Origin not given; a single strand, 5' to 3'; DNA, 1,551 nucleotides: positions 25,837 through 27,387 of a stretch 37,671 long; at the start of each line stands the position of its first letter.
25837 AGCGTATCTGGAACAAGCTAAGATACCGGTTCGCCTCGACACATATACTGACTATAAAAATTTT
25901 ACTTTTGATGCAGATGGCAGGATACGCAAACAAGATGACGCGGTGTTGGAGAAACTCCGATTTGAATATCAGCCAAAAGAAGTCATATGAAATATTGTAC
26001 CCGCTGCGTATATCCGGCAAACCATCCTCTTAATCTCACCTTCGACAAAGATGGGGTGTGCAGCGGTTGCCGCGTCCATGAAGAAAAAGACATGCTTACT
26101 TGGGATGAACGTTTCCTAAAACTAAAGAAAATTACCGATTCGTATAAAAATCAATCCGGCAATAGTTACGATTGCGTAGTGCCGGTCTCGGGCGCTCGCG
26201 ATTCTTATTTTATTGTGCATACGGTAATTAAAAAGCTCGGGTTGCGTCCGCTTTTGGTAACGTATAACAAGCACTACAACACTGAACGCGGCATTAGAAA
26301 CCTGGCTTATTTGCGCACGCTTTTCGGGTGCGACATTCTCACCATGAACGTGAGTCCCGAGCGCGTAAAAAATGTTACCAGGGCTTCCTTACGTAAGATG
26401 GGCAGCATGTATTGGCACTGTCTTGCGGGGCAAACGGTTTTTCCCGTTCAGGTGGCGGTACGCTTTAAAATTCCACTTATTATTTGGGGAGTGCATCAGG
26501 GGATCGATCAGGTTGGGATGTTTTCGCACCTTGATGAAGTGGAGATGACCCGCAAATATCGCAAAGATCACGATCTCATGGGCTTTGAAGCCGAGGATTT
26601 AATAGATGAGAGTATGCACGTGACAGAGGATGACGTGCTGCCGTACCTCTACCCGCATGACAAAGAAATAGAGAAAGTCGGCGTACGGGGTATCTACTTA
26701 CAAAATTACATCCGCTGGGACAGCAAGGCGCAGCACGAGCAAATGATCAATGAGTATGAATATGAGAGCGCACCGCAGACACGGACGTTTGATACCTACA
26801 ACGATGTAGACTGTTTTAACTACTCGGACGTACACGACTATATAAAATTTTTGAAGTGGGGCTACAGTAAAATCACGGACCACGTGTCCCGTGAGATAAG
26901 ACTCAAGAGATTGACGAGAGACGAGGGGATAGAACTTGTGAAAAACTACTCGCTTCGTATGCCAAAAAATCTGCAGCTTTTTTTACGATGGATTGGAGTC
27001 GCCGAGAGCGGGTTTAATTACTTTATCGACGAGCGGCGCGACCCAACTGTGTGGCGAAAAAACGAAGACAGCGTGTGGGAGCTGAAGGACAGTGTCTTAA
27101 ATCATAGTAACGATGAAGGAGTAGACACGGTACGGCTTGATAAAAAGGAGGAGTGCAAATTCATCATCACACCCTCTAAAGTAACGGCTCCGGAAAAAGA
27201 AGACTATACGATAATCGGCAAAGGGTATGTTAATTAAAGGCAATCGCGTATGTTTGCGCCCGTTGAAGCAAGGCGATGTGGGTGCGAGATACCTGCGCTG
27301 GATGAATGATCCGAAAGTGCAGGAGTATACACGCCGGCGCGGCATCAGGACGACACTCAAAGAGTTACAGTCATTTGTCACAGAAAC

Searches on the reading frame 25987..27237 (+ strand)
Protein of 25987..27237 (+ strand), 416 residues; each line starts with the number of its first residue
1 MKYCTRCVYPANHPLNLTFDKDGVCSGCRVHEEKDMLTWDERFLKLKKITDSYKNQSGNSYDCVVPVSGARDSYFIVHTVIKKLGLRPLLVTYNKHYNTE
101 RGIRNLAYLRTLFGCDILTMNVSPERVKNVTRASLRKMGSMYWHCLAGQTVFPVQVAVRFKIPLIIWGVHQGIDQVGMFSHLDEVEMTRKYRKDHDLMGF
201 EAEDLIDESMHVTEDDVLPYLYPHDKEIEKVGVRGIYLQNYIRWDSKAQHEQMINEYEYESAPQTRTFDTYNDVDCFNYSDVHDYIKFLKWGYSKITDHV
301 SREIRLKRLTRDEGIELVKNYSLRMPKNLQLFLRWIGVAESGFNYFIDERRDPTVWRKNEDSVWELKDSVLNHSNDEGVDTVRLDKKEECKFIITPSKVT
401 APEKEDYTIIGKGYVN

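Call 4: search_protein_families(library=pfam, proteins=[window:25987-27237:+], max_evalue=0.01)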
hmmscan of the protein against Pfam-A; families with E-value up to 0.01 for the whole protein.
window:25987-27237:+ (416 aa): 0 families

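Call 6: search_protein_families(library=ncbifam, proteins=[window:25987-27237:+], max_evalue=0.001)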
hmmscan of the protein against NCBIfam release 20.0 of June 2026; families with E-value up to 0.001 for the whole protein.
window:25987-27237:+ (416 aa): 1 family
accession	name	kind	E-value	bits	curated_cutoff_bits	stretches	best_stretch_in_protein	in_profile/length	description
TIGR03573.1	WbuX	subfamily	8.1e-101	337.9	203.2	1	1-346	1-342/344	N-acetyl sugar amidotransferase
